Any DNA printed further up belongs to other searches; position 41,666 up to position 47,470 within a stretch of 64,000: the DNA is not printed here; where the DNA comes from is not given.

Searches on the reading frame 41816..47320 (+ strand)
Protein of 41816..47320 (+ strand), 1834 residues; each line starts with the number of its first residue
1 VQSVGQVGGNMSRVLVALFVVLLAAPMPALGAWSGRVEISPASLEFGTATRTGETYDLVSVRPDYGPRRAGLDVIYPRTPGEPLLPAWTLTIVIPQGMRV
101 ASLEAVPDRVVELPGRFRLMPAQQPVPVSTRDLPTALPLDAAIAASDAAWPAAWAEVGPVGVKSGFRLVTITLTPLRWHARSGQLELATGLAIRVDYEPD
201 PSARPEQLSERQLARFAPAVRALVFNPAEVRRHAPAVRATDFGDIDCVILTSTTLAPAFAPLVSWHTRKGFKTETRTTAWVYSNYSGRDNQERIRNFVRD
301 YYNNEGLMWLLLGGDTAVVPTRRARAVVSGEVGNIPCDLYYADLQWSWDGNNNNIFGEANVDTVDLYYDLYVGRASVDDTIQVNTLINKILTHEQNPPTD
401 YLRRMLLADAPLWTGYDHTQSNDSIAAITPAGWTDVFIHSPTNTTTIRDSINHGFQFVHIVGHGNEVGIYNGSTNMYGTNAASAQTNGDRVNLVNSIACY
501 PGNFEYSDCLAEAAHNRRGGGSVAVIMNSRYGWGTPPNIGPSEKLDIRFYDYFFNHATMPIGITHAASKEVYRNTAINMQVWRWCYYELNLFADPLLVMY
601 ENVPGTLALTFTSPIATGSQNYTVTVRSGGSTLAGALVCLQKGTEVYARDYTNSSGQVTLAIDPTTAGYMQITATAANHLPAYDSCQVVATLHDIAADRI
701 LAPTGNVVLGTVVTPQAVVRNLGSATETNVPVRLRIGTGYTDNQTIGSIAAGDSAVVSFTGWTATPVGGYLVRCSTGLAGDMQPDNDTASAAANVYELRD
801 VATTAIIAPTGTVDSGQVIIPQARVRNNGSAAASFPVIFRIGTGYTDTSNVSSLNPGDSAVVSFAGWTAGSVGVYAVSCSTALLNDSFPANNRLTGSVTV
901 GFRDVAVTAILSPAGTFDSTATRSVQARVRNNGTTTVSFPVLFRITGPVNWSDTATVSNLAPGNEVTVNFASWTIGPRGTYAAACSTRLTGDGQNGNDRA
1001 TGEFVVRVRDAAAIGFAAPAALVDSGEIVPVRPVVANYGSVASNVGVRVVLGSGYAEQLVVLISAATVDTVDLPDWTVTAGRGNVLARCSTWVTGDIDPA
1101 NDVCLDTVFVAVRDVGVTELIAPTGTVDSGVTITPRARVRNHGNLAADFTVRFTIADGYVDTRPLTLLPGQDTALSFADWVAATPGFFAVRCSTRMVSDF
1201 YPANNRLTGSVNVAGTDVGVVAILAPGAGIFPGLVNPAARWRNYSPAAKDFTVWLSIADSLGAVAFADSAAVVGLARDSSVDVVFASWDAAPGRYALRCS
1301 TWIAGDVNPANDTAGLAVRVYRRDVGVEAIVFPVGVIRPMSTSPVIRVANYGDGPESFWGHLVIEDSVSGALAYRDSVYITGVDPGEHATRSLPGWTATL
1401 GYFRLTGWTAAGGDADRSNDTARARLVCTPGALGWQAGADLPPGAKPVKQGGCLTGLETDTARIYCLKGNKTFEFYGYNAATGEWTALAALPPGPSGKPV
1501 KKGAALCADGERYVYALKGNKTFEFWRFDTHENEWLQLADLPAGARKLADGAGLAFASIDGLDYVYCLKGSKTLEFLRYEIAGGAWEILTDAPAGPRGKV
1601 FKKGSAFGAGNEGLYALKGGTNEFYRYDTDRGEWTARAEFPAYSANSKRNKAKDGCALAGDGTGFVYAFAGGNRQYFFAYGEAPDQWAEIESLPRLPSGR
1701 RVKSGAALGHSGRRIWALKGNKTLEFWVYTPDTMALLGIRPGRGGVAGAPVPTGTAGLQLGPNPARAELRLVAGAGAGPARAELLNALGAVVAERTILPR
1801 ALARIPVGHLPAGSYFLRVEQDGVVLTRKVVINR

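Call 32: search_protein_families(library=pfam, proteins=[window:41816-47320:+], max_evalue=0.01)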
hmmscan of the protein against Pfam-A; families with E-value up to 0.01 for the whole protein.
window:41816-47320:+ (1834 aa): 7 families
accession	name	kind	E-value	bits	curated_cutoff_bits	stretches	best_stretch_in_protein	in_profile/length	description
PF01364.23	Peptidase_C25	-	1.9e-53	182.5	23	1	248-598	2-373/374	Peptidase family C25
PF07705.17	CARDB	-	3.8e-21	75.6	22.7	3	705-765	13-73/101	CARDB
PF13415.12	Kelch_3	-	5.8e-07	30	22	0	1620-1641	16-37/48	Galactose oxidase, central domain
PF13964.12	Kelch_6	-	1.1e-06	28.8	25.3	0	1505-1542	6-47/50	Kelch motif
PF18962.6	Por_Secre_tail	-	0.00049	20.8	27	1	1762-1832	3-75/75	Secretion system C-terminal sorting domain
PF02369.22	Big_1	-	0.0036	17.8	34.9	1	609-678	6-82/93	Bacterial Ig-like domain (group 1)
PF24981.1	Beta-prop_ATRN-LZTR1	-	0.0063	16.3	50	0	1471-1594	13-143/289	Attractin/LZTR1 beta-propeller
